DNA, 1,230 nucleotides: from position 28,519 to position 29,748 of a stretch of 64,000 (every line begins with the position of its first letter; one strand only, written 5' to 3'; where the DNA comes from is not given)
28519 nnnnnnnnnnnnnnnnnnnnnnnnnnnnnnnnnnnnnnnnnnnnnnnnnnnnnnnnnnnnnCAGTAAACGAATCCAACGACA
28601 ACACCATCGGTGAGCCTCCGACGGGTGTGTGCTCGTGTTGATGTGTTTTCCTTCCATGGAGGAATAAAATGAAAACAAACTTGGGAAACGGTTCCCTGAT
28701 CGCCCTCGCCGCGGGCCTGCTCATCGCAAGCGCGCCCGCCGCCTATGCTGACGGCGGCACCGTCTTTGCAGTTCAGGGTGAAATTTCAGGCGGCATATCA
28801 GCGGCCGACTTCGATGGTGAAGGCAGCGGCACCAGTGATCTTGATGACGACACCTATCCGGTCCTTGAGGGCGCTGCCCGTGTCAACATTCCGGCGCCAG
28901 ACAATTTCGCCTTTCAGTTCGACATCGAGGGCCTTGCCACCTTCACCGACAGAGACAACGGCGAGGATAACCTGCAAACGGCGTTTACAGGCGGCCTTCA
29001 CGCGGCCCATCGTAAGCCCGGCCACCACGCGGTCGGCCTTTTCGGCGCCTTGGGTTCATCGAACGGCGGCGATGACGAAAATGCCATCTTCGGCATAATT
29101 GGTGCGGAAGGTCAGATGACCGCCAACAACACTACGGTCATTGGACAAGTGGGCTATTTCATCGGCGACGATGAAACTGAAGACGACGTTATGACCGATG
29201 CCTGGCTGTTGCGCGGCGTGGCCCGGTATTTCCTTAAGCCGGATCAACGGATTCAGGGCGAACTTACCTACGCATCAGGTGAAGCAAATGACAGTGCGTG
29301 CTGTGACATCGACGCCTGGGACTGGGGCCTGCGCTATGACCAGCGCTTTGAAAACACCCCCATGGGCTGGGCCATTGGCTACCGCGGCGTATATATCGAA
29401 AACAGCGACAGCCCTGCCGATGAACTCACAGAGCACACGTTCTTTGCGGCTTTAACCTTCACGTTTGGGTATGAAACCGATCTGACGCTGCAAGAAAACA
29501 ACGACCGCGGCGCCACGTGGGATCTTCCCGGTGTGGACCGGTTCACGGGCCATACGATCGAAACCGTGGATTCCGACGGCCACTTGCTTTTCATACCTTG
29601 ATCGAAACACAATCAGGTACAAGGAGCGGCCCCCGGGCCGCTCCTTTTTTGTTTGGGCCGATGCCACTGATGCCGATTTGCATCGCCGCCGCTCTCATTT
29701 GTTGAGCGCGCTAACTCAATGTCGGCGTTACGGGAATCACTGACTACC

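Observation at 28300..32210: Tandem triplication of a complete expression cassette: conserved 230-nt leader, porin-like gene, terminator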

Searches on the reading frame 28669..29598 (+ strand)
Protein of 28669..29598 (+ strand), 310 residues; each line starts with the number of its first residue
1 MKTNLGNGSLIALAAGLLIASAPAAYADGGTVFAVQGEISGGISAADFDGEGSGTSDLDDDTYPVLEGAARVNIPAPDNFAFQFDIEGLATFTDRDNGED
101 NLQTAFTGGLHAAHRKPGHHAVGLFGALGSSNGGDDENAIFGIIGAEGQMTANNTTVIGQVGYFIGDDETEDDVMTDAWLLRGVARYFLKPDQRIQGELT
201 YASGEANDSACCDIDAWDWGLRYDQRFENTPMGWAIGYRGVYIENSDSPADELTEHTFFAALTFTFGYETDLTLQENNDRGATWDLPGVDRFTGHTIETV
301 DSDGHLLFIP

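Call 6: search_protein_families(library=pfam, proteins=[window:28669-29598:+], max_evalue=1)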
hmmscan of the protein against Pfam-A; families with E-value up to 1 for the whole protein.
window:28669-29598:+ (310 aa): 1 family
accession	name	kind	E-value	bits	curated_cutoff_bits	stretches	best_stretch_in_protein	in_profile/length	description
PF13505.12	OMP_b-brl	-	0.0021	18.7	28.7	1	13-167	2-142/175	Outer membrane protein beta-barrel domain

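Call 7: search_protein_families(library=ncbifam, proteins=[window:28669-29598:+], max_evalue=1)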
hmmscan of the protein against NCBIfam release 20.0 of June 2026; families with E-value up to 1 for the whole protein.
window:28669-29598:+ (310 aa): 0 families

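Call 8: search_solved_structures(query=window:28669-29598:+, max_evalue=10)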
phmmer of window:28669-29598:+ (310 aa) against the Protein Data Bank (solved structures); distinct sequences matched with E-value up to 10: 1.
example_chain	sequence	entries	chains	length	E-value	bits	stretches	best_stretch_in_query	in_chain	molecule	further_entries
9i5t_F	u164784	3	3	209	1.1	11.8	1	37-85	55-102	Large ribosomal subunit protein uL4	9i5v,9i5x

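Call 9: find_homologous_proteins(query=window:28669-29598:+, max_evalue=0.001)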
Query window:28669-29598:+ (310 aa): 7 proteins with E <= 0.001 among 5751 candidates.
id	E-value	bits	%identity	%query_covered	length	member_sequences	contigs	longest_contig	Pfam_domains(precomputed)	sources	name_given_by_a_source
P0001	3.1e-173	594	85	99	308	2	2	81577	-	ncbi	-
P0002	9.0e-153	526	74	97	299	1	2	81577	-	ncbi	-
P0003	1.2e-141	490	73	97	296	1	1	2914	PF13505.13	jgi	-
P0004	1.5e-135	470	70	97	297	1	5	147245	-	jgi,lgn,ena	-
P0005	1.9e-102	361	63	86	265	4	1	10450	-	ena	-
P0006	2.5e-55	206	42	91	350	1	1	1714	-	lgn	-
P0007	8.8e-13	66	29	72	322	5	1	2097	-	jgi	jgi:hypothetical protein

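Call 10: find_encoding_contigs(protein=P0004, flank=10000, max_places=6)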
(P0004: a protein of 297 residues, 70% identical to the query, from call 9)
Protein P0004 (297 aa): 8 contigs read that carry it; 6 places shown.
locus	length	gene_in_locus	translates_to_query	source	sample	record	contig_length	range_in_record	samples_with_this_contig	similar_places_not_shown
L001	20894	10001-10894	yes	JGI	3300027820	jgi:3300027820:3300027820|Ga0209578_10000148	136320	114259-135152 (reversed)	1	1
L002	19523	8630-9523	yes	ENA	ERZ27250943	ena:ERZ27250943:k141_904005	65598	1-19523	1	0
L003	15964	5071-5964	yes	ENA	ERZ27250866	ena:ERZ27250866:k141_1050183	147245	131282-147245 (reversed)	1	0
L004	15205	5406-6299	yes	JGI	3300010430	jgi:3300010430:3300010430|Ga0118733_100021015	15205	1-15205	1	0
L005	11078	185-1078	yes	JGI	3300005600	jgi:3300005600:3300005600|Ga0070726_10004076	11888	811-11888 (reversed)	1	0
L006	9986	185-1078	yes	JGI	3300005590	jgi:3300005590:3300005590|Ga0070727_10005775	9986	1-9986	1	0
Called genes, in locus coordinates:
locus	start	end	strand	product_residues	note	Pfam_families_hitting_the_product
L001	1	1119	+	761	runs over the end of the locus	?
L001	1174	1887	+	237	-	PF00691:OmpA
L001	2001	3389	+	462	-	PF02321:OEP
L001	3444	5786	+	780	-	PF00664:ABC_membrane, PF00005:ABC_tran, PF02463:SMC_N (faint), PF13304:AAA_21 (weak)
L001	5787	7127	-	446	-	PF25919:BSH_CusB (faint), PF00364:Biotin_lipoyl (faint), PF25973:BSH_CzcB (weak), PF25984:BSH_YknX (weak), PF25994:HH_AprE, PF26002:Beta-barrel_AprE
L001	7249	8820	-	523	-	PF00528:BPD_transp_1, PF04069:OpuAC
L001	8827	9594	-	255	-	PF00005:ABC_tran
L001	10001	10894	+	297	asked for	-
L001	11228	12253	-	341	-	PF03576:Peptidase_S58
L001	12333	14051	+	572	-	PF01019:G_glu_transpept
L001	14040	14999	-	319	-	PF00480:ROK, PF02685:Glucokinase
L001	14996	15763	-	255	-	PF13489:Methyltransf_23, PF05175:MTS, PF13847:Methyltransf_31, PF08241:Methyltransf_11, PF08242:Methyltransf_12, PF13649:Methyltransf_25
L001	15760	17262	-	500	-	PF02518:HATPase_c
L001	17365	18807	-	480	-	PF01134:GIDA (faint), PF01266:DAO (faint), PF01494:FAD_binding_3 (faint), PF03486:HI0933_like (faint), PF07992:Pyr_redox_2, PF13738:Pyr_redox_3, PF00070:Pyr_redox, PF02852:Pyr_redox_dim, +2 more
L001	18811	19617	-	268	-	PF09335:VTT_dom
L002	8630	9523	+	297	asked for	-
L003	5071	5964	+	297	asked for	-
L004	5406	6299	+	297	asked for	-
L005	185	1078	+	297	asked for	-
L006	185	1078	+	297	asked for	-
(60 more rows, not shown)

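Call 11: find_encoding_contigs(protein=P0005, flank=10000, max_places=4)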
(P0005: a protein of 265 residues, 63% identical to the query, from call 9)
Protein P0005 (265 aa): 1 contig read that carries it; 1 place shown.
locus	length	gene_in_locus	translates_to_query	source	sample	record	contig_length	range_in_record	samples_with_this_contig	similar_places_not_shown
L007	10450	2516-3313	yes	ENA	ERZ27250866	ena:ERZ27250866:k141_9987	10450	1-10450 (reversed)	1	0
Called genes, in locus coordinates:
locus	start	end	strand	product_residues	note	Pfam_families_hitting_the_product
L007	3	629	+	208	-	?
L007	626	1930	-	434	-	PF03572:Peptidase_S41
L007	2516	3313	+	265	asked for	-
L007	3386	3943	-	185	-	PF13302:Acetyltransf_3, PF00583:Acetyltransf_1 (weak)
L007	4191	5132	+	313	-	PF02574:S-methyl_trans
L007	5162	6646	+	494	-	PF00291:PALP, PF00462:Glutaredoxin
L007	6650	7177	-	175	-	PF00034:Cytochrom_C, PF13442:Cytochrome_CBB3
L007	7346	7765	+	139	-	PF05656:DUF805 (weak)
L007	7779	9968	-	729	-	PF06452:CBM9_1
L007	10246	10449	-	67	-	?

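Call 12: find_encoding_contigs(protein=P0003, flank=5000, max_places=4)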
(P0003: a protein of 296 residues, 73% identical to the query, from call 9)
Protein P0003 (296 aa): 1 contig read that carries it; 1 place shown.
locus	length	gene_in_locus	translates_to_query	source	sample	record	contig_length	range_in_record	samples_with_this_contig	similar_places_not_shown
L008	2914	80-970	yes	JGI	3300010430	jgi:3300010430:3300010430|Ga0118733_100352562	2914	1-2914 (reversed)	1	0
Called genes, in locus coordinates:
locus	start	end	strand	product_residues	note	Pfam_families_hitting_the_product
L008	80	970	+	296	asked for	PF13505:OMP_b-brl (faint)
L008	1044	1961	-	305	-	PF00691:OmpA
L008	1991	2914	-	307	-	?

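Call 17: find_related_loci(query=A3, collection=genome_contigs, flank=6000)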
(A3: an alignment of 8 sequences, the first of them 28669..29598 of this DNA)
Query A3 (310 aa) in genome_contigs; peptide patterns used: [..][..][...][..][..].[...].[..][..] (x = any residue, [..] = any of these).
114 stretches matched a pattern; 1 encode a relative of the query (tblastn E <= 1e-3); 1 distinct loci.
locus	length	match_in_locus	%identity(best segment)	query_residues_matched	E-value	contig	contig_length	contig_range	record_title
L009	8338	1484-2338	39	38-308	3e-47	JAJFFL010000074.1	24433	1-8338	MAG: Alphaproteobacteria bacterium isolate OFTM276 OFTM276_73, whole genome shotgun sequence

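Call 18: find_related_loci(query=A3, collection=metagenome_contigs, flank=3000)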
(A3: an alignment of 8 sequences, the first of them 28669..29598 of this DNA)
Query A3 (310 aa) in metagenome_contigs; peptide patterns used: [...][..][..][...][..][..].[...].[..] (x = any residue, [..] = any of these).
247 stretches matched a pattern; 4 encode a relative of the query (tblastn E <= 1e-3); 4 distinct loci.
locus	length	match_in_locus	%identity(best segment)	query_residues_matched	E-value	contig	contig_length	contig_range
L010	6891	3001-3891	70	1-301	9e-141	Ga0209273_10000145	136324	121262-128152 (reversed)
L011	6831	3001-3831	62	20-301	2e-109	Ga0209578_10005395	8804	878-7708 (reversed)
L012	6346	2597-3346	62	53-301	2e-98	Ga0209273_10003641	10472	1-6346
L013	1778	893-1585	30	66-287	7e-22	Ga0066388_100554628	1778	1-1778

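Call 22: find_encoding_contigs(protein=P0001, flank=3000, max_places=4)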
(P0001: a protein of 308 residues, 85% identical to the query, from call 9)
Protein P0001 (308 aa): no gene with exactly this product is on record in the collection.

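Call 26: search_protein_representatives(alignment_id=A3)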
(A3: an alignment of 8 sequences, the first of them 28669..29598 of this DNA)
Query: 8 sequences, 297 profile positions. Proteins with E-value up to 0.001 (for the whole library): 936; up to 1e-10: 546; up to 1e-30: 153. The best 150 are listed.
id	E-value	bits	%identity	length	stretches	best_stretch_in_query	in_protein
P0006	3.7e-120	417.4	-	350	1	8-297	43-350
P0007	2.0e-103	362.5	-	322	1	3-297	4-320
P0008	3.8e-100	351.8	-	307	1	15-297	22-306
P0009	3.3e-91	322.4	-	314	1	23-297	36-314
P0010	3.4e-88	312.5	-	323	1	25-297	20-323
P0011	5.6e-87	308.5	-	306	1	8-297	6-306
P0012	3.2e-81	289.6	-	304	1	10-297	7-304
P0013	3.8e-80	286.1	-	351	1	13-297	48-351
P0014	5.8e-80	285.5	-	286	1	16-297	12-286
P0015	3.0e-79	283.1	-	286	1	27-297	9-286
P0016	6.1e-78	278.9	-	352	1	19-297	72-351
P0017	1.9e-74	267.3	-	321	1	11-297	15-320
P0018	8.9e-66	238.9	-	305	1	23-297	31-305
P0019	1.3e-64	235.1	-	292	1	21-297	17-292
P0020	8.8e-62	225.8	-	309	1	19-297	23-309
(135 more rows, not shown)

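Call 30: search_protein_families(library=pfam, alignment_id=A5, max_evalue=0.01)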
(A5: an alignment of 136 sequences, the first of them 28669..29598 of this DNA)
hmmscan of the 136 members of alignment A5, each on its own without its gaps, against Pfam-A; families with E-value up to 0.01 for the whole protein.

A. member 1, window:28669-29598:+ (310 aa): 1 family
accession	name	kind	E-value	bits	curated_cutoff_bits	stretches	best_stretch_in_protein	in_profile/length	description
PF13505.12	OMP_b-brl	-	0.0021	18.7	28.7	0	13-167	2-142/175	Outer membrane protein beta-barrel domain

B. families by the number of members that match (of 136 scanned): 8 families
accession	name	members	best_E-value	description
PF13505.12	OMP_b-brl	25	1.5e-09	Outer membrane protein beta-barrel domain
PF13609.12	Porin_4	2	1.9e-06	Gram-negative porin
PF02530.20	Porin_2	1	5.5e-05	Porin subfamily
PF09694.16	Gcw_chp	1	0.002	Bacterial protein of unknown function (Gcw_chp)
PF04338.18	DUF481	1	0.0035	Protein of unknown function, DUF481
PF13568.12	OMP_b-brl_2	1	0.005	Outer membrane protein beta-barrel domain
PF24653.1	Phage_OMP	1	0.0056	Cyanophage outer membrane protein like beta barrel domain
PF17138.9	DUF5111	1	0.0071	Domain of unknown function (DUF5111)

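Call 34: predict_structure(alignment_id=A5)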
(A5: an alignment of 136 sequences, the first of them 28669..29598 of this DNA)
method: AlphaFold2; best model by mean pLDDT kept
length: 310 residues; sequences in the alignment: 136
mean_pLDDT: 89.8   pTM: 0.85
mean pLDDT of the five models: 89.8, 89.6, 89.3, 89.2, 89.1
residues with pLDDT >= 90: 227; 70-90: 41; 50-70: 38; < 50: 4
segments of 3 or more residues with pLDDT < 50: none
pLDDT, mean of each block of 10 residues (from residue 1): 52 61 62 97 96 71 98 96 98 88 97 97 98 90 99 98 95 94 99 98 86 95 97 98 92 97 90 95 97 93 58
secondary structure, 60 per line:
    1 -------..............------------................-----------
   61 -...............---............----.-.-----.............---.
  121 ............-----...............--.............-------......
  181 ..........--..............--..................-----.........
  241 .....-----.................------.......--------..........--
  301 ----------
elements in order: H8-21 E34-49 E62-76 E80-91 E104-116 E120-132 E138-152 E155-167 E175-190 E193-206 E209-226 E232-245 E251-267 H274-280 H289-298

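Call 36: fold_search(model_id=the predicted structure, library=pdb)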
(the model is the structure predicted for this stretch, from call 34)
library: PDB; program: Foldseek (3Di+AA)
matches with E <= 10: 1011; with E <= 0.001: 237
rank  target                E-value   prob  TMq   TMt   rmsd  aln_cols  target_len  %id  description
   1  9a32_MODEL_1_A        6.3e-08  1.00  0.39  0.34  14.3       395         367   11  Model of E. coli OmpC by in-cell photo-crosslinking MS and deep learning (released 2023-02-24)
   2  4d5b_A                1.7e-07  1.00  0.45  0.45   6.8       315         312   12  Crystal structure of CymA from Klebsiella oxytoca (released 2015-06-03)
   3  4d5b_B                1.8e-07  1.00  0.47  0.47   7.4       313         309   10  Crystal structure of CymA from Klebsiella oxytoca (released 2015-06-03)
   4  4v3h_B                1.8e-07  1.00  0.40  0.41   8.5       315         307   12  Crystal structure of CymA from Klebsiella oxytoca (released 2015-06-03)
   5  3aeh_A                2.0e-07  1.00  0.40  0.44  13.0       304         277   12  Integral membrane domain of autotransporter Hbp (released 2010-07-07)
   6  4d5d_A                2.2e-07  1.00  0.42  0.42   7.4       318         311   11  Crystal structure of CymA from Klebsiella oxytoca (released 2015-06-03)
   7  4v3g_B                2.9e-07  1.00  0.42  0.41  12.8       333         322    9  Crystal structure of CymA from Klebsiella oxytoca (released 2015-06-03)
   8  4v3h_A                4.1e-07  1.00  0.44  0.43   8.5       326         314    8  Crystal structure of CymA from Klebsiella oxytoca (released 2015-06-03)
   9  1k24                  4.5e-07  1.00  0.37  0.44  14.1       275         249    7  Crystal Structure of the OpcA Outer Membrane Adhesin/Invasin from Neisseria meningitidis (released 2002-03-27)
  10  2iwv_A                5.1e-07  1.00  0.45  0.49   9.6       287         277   10  Structure of the monomeric outer membrane porin OmpG in the open and closed conformation (released 2006-08-14)
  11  4d51                  5.3e-07  1.00  0.41  0.41   8.3       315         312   12  Crystal structure of CymA from Klebsiella oxytoca (released 2015-06-03)
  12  3kvn_X                7.4e-07  1.00  0.43  0.24  11.0       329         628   11  Crystal structure of the full-length autotransporter EstA from Pseudomonas aeruginosa (released 2010-01-26)
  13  4v3g_A                8.3e-07  1.00  0.44  0.42   9.7       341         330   12  Crystal structure of CymA from Klebsiella oxytoca (released 2015-06-03)
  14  3prn                  1.2e-06  1.00  0.23  0.24  14.3       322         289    9  E1M, A104W MUTANT OF RH. BLASTICA PORIN (released 1998-08-12)
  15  2r4n_A                1.3e-06  1.00  0.43  0.34   9.9       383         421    9  Crystal structure of the long-chain fatty acid transporter FadL mutant N33A (released 2008-09-16)
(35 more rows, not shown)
